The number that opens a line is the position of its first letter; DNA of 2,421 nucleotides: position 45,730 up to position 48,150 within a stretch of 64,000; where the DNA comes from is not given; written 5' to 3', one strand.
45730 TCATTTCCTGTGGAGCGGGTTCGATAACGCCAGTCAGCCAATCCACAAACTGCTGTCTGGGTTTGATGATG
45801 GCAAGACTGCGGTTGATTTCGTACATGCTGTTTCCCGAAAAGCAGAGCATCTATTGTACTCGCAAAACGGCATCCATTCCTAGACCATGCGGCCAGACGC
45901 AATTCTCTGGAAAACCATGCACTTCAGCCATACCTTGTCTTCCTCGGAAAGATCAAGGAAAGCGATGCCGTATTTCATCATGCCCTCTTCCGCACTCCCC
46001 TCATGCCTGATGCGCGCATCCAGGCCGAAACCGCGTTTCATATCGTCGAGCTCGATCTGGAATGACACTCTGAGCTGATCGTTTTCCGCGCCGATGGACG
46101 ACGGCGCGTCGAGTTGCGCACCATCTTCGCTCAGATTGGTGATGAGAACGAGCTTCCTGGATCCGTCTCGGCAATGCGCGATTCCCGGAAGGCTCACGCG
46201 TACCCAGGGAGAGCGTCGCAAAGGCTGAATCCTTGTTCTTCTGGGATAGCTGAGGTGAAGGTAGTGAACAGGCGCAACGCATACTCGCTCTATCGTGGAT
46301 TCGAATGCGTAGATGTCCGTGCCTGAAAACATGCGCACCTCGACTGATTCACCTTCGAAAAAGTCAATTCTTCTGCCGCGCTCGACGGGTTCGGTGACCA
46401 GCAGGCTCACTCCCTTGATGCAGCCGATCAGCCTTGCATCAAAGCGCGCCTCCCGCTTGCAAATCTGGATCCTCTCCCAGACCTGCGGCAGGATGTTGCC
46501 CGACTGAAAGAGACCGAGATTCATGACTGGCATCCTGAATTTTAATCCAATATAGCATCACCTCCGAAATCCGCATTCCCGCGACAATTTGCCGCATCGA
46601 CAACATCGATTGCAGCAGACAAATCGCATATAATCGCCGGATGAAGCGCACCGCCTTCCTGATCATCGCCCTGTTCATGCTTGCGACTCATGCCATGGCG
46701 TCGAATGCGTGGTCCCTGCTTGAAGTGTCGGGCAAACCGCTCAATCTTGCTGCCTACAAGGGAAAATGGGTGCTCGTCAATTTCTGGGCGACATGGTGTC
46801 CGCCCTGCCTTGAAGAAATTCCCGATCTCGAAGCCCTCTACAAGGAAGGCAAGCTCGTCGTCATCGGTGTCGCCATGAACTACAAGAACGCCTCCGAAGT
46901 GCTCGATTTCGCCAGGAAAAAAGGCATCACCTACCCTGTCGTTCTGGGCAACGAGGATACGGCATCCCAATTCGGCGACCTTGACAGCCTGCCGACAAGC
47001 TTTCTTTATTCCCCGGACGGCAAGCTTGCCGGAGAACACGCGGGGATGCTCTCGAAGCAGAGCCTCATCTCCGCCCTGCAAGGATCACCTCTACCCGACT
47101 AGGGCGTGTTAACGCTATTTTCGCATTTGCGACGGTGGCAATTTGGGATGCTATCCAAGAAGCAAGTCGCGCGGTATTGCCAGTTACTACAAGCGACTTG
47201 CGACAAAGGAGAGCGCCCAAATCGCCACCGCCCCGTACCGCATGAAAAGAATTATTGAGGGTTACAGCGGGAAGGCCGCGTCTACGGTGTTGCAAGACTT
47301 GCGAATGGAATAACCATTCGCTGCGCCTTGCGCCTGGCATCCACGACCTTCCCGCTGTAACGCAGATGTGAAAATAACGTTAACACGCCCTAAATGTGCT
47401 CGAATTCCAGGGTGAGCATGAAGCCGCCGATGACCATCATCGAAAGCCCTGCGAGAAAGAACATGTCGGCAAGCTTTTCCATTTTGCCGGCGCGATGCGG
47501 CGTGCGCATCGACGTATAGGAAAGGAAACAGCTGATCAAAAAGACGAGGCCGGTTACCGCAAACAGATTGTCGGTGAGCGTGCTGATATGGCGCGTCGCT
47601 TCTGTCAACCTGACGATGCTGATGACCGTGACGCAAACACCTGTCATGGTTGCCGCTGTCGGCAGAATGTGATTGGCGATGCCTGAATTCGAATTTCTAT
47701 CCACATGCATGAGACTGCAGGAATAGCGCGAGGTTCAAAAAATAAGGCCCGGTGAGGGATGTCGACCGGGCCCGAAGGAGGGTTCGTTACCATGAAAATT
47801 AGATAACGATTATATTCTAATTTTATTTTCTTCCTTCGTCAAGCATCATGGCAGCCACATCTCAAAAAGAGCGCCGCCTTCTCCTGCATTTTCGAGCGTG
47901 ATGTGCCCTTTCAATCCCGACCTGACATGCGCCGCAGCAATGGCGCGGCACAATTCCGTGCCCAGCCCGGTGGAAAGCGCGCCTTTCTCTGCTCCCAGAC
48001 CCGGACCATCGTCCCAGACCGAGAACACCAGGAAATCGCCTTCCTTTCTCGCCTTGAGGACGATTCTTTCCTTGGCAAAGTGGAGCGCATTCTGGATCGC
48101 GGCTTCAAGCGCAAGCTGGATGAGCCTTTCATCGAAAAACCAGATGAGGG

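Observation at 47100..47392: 293-bp TA-flanked inverted-repeat element inserted exactly at the junction of two convergent genes, with a three-way-junction fold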

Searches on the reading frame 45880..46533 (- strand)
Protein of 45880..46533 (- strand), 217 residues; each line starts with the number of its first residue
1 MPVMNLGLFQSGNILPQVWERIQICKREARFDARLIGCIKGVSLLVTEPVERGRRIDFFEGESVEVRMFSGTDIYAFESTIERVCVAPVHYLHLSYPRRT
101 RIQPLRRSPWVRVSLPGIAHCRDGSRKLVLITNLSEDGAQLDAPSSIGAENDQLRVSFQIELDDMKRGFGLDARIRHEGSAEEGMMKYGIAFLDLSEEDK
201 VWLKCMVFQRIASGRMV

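Call 9: search_protein_families(library=pfam, proteins=[window:45880-46533:-], max_evalue=0.01)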
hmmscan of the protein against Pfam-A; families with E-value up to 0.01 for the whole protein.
window:45880-46533:- (217 aa): 2 families
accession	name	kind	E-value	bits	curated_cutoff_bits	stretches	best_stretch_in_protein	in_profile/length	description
PF12945.12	PilZNR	-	4.6e-15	55.9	23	1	26-97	12-85/85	Flagellar protein YcgR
PF07238.19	PilZ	-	1.9e-11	44.6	22.5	1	105-209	2-102/102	PilZ domain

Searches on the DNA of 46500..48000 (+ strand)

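Call 5: search_rna_families(source=window, start=46500, end=48000, threshold=evalue, max_evalue=10)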
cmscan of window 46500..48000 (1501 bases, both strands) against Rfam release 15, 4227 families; matches with E-value up to 10: 6.
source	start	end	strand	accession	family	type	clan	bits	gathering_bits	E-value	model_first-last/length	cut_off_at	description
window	47741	47819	-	RF00112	CyaR_RyeE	Gene; sRNA;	-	25.6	47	0.056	1-85/85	no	CyaR/Rye RNA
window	47734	47827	-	RF02613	BSR0739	Gene; sRNA;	-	19.1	191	0.28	1-160/160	no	Brucella sRNA 0739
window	47927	47952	-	RF03407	MIR531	Gene; miRNA;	-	17.7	70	5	22-47/69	no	MIR531 microRNA precursor family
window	46507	46535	+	RF01973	H19_2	Gene; lncRNA;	-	17.2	50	0.18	41-69/69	no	H19 conserved region 2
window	46933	47035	+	RF00627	P15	Gene;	-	13.3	70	7.8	1-119/119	no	Pseudomonas sRNA P15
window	47207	47271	+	RF02126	GHRLOS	Gene; lncRNA;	-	11.4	48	9.2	1-70/70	no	Ghrelin opposite strand RNA conserved region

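Call 40: build_rna_model(alignment_id=A1)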
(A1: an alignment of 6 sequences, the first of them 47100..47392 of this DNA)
Model R1 built from alignment A1 (6 sequences, 303 columns); structure: RNAalifold consensus.
model positions 289; base pairs 98; branch points 1; effective number of sequences 1.06; information 0.59 bits per position. Calibrated on 0.2 Mb of random sequence (short: E-values are rough).
structure used (alignment columns):
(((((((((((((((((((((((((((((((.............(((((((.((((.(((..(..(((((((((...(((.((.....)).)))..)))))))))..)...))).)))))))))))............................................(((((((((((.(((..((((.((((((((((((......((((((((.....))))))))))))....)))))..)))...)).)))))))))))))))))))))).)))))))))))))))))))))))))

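Call 41: search_with_rna_model(model_id=R1, sources=[window, L007, L008, L009, L010, L011, L012, L013, L014, L015, L016, L017, L018, L019, L020, L021, L022, L023, L024, L025, L026, L027, L028, L029, L030, L031, L032, L033, L034, L035, L036, L037, L038, L039, L040, L041, L042, L043, L044, L045, L046, L047, L048, L049, L050, L051, L052, L053, L054, L055, L056, L057, L058, L059, L060, L061, L062, L063, L064, L065, L066, L067, L068, L069, L070, L071, L072, L073, L074, L075, L076, L077, L078, L079, L080, L081, L082, L083, L084, L085, L086, L087, L088, L089, L090, L091, L092, L093, L094, L095, L096, L097, L098, L099, L100, L101, L102, L103, L104, L105], max_evalue=1)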
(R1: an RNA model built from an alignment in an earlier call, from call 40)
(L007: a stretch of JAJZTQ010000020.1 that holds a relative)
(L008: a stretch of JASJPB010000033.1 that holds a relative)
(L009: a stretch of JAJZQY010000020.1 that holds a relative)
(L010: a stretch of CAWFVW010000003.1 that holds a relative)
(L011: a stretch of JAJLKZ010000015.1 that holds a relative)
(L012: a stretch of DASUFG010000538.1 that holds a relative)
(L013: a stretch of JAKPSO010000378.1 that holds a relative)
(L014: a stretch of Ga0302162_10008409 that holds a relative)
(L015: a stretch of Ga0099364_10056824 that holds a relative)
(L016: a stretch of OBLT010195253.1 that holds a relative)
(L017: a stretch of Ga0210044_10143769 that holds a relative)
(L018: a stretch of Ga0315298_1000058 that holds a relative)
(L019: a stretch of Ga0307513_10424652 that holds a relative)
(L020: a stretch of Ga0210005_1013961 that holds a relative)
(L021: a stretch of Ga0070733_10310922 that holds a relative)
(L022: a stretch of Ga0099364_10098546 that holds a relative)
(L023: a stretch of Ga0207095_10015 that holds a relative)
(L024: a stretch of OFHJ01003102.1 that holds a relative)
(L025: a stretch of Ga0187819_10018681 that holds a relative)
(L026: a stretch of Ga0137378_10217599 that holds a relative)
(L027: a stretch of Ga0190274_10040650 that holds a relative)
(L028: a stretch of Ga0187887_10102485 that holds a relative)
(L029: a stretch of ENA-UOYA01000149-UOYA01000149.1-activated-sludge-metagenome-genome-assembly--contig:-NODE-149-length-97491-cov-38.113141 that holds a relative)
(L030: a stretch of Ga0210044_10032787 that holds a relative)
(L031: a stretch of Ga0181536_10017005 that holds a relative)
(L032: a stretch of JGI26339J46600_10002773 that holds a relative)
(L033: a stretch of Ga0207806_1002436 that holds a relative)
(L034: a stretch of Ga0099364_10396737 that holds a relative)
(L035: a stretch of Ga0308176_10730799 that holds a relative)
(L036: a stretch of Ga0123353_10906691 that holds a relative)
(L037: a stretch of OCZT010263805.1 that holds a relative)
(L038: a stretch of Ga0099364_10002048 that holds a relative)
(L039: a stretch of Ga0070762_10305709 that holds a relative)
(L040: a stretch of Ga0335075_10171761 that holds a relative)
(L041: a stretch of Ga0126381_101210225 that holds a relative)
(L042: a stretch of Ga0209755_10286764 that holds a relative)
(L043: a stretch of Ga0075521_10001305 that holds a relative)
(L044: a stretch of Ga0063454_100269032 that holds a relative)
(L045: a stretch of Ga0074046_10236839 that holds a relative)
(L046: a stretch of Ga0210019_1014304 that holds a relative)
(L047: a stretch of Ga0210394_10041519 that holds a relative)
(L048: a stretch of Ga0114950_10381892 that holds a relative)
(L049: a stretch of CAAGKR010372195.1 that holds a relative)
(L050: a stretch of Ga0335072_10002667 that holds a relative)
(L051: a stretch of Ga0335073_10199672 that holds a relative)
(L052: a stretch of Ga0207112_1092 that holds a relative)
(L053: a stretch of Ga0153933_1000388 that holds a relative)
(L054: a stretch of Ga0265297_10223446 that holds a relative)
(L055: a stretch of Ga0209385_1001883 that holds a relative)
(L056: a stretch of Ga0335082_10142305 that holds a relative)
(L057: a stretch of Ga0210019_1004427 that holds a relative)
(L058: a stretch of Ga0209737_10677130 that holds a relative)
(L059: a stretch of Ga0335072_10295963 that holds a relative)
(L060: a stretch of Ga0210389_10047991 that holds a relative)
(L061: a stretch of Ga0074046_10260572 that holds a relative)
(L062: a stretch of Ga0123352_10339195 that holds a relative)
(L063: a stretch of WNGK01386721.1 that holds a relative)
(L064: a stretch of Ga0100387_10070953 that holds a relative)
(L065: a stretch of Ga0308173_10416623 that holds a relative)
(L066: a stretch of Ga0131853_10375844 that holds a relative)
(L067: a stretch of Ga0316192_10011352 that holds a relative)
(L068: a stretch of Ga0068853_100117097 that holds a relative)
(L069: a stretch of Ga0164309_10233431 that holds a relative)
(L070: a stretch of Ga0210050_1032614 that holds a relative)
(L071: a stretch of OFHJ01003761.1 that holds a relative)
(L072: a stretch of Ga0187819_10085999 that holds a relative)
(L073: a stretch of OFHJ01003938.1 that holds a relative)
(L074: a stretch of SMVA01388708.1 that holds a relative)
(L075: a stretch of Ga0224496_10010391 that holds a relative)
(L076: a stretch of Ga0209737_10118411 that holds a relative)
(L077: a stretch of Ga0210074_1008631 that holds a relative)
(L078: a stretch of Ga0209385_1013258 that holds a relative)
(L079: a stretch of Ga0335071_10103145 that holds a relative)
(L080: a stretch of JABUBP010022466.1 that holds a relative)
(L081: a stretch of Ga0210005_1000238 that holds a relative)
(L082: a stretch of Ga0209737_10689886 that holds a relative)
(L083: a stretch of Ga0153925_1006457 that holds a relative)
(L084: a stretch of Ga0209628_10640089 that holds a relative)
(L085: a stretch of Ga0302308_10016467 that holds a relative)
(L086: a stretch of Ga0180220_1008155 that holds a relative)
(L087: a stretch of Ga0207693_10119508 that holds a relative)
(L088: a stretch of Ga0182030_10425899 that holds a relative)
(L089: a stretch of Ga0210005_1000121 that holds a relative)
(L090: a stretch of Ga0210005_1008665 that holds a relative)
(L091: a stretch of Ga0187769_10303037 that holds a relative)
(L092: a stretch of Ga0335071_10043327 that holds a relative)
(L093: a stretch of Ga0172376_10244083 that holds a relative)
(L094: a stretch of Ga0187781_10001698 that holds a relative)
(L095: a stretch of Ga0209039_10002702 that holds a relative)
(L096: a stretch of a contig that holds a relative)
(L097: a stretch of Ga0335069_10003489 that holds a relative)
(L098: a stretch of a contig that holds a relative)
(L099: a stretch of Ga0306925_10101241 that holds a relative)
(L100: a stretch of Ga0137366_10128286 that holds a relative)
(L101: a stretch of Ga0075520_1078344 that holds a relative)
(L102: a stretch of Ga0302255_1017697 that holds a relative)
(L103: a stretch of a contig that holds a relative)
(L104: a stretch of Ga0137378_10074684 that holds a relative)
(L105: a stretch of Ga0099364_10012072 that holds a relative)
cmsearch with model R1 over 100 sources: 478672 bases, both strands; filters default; matches with E-value up to 1: 48.
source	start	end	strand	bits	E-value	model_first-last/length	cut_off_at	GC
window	47100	47392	+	313.2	1.6e-94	1-289/289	no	0.53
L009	1182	1468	-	312.4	2.9e-94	1-289/289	no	0.56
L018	758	1045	-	306.8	1.5e-92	1-289/289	no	0.52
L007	6742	7037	+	293.6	1.8e-88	1-289/289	no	0.56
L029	6329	6598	+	255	1.3e-76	1-289/289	no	0.61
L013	3352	3621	+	249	9.8e-75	1-289/289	no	0.61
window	47100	47392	-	103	8.7e-30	1-289/289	no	0.53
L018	758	1045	+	94.2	4.6e-27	1-289/289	no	0.52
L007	6742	7037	-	92.7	1.3e-26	1-289/289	no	0.56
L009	1182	1468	+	89.7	1.1e-25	1-289/289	no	0.56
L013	3352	3621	-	88.3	2.9e-25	1-289/289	no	0.61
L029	6329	6598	-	87.2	6.2e-25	1-289/289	no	0.61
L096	1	161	+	42.5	3.8e-11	120-289/289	5'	0.54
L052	8340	8583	-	36.3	3e-09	1-289/289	no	0.48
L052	8340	8583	+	31.8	7.1e-08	1-289/289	no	0.48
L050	10176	10249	+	30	2.6e-07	1-289/289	no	0.42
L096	1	161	-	20.5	0.00022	1-153/289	3'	0.54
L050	10176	10249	-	19.8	0.00035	1-289/289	no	0.42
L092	1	32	-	14.4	0.016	1-32/289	3'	0.41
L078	3386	3411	+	13.2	0.038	1-26/289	3'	0.38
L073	3641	3688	+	13.1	0.042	1-273/289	3'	0.44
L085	5587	5656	-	12.9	0.047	213-289/289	5'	0.43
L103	775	897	+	12.4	0.071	1-289/289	no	0.57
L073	3641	3688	-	12.2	0.081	244-289/289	5'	0.44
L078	3386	3411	-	12.1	0.086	264-289/289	5'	0.38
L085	5587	5656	+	11.7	0.11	1-73/289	3'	0.43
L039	811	832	-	11.4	0.14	1-289/289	no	0.45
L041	977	998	-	11.4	0.14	1-289/289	no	0.45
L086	2987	3046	-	11.3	0.14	1-289/289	no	0.5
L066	1316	1396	-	10.5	0.26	205-289/289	5'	0.32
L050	6335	6438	-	10.4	0.28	1-289/289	no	0.6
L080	1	33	-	10.1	0.34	1-33/289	3'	0.3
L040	2246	2306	-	9.8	0.44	1-289/289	no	0.49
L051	1582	1642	-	9.8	0.44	1-289/289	no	0.49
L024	1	90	+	9.7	0.46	124-289/289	5'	0.48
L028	1532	1594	+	9.6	0.49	1-289/289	no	0.59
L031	806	841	-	9.5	0.55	188-223/289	no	0.61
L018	2699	2726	+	9.3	0.62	1-289/289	no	0.79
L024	1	90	-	9.2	0.65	1-113/289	3'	0.48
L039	811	832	+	9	0.74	1-289/289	no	0.45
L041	977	998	+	9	0.74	1-289/289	no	0.45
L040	2246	2306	+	9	0.79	1-289/289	no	0.49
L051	1582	1642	+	9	0.79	1-289/289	no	0.49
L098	3379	3501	-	8.9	0.82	20-289/289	5'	0.33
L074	1073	1124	+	8.9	0.82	1-51/289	3'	0.37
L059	1752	1818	-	8.8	0.86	163-289/289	5'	0.48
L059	1752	1818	+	8.8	0.91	1-68/289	3'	0.48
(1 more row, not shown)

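Call 42: search_with_rna_model(model_id=R1, sources=[L106, L107, L108, L109, L110, L111, L112, L113, L114, L115, L116, L117, L118, L119, L120, L121, L122, L123, L124, L125, L126, L127, L128, L129, L130, L131, L132, L133, L134, L135, L136, L137, L138, L139], max_evalue=1)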
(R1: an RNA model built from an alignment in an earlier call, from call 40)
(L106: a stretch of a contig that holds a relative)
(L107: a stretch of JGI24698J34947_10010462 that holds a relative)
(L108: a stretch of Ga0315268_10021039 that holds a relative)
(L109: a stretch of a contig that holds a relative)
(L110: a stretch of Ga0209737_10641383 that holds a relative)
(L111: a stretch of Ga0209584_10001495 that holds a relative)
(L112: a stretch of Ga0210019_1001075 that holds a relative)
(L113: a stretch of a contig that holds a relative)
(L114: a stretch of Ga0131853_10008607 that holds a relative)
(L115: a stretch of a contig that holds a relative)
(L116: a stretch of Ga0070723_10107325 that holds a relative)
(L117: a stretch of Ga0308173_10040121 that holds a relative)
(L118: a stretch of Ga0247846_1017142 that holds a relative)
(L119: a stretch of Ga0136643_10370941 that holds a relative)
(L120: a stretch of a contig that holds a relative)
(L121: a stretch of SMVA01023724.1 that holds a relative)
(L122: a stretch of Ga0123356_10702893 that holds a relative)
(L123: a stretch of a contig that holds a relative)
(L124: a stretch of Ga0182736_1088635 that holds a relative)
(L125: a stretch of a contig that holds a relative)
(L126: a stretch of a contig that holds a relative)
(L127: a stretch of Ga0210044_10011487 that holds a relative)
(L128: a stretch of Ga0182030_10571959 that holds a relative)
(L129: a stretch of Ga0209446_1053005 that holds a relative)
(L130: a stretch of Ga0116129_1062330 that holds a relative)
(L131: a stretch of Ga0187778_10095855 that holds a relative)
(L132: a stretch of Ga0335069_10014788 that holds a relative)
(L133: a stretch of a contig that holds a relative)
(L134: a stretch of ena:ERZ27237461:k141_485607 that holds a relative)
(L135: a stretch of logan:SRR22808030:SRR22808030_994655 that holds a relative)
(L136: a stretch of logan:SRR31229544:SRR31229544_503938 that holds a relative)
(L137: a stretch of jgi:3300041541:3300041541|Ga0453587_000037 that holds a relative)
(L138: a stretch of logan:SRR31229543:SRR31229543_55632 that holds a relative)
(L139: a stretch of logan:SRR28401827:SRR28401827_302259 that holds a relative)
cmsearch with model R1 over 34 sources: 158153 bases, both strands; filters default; matches with E-value up to 1: 15.
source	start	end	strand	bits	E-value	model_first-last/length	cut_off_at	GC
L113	1879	1975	-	76.8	3.3e-22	194-289/289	5'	0.6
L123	1280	1374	+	70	4.2e-20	1-97/289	3'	0.6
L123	1280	1374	-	24.4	4.5e-06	69-289/289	5'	0.6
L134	1390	1411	+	22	2.4e-05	1-289/289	no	0.55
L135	2960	2987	+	20.5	7.1e-05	1-28/289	3'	0.43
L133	1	35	+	19.6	0.00014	256-289/289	5'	0.43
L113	1879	1975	+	19.2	0.00019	1-95/289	3'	0.6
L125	2441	2483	-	18.6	0.00028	1-289/289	no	0.58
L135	2960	2987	-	18.6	0.00028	262-289/289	5'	0.43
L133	1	35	-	15.2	0.0031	1-34/289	3'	0.43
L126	2167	2214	-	8.9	0.27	1-289/289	no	0.5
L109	1936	1957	-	8.3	0.41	1-289/289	no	0.5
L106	1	119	+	7.8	0.59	40-289/289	5'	0.34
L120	4787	4808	+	7.6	0.7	1-289/289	no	0.41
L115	2146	2266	-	7.1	0.96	1-289/289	no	0.68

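Call 44: search_with_rna_model(model_id=R1, sources=[window, L007, L009, L018, L013, L029], max_evalue=1e-40, make_alignment=true)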
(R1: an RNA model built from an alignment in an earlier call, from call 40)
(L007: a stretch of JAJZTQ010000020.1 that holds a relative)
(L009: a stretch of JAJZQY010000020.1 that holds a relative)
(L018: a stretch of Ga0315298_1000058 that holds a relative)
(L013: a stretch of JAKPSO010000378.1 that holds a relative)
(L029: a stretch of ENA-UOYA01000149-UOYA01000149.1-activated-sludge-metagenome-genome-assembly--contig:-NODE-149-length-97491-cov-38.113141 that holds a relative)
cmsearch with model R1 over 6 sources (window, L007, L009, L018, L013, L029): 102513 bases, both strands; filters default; matches with E-value up to 1e-40: 6.
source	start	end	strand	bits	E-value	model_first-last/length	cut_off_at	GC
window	47100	47392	+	313.2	3.4e-95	1-289/289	no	0.53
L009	1182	1468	-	312.4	6.3e-95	1-289/289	no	0.56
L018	758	1045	-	306.8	3.3e-93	1-289/289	no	0.52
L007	6742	7037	+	293.6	3.9e-89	1-289/289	no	0.56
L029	6329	6598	+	255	2.9e-77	1-289/289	no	0.61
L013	3352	3621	+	249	2.1e-75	1-289/289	no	0.61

Alignment A2: 6 matches aligned to the model, 299 columns, each read 5' to 3' on its own strand. Consensus structure (alignment columns), stored with it:
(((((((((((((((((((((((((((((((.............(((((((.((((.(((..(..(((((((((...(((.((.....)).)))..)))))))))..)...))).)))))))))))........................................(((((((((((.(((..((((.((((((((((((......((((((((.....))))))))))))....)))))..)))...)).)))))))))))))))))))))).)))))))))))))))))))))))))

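Call 52: search_dna_similar(query=window:47100-47392:+, collection=plasmids, mode=distant, max_evalue=0.001)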
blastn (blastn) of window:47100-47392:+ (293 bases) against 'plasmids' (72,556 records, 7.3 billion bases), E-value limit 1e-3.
No match.
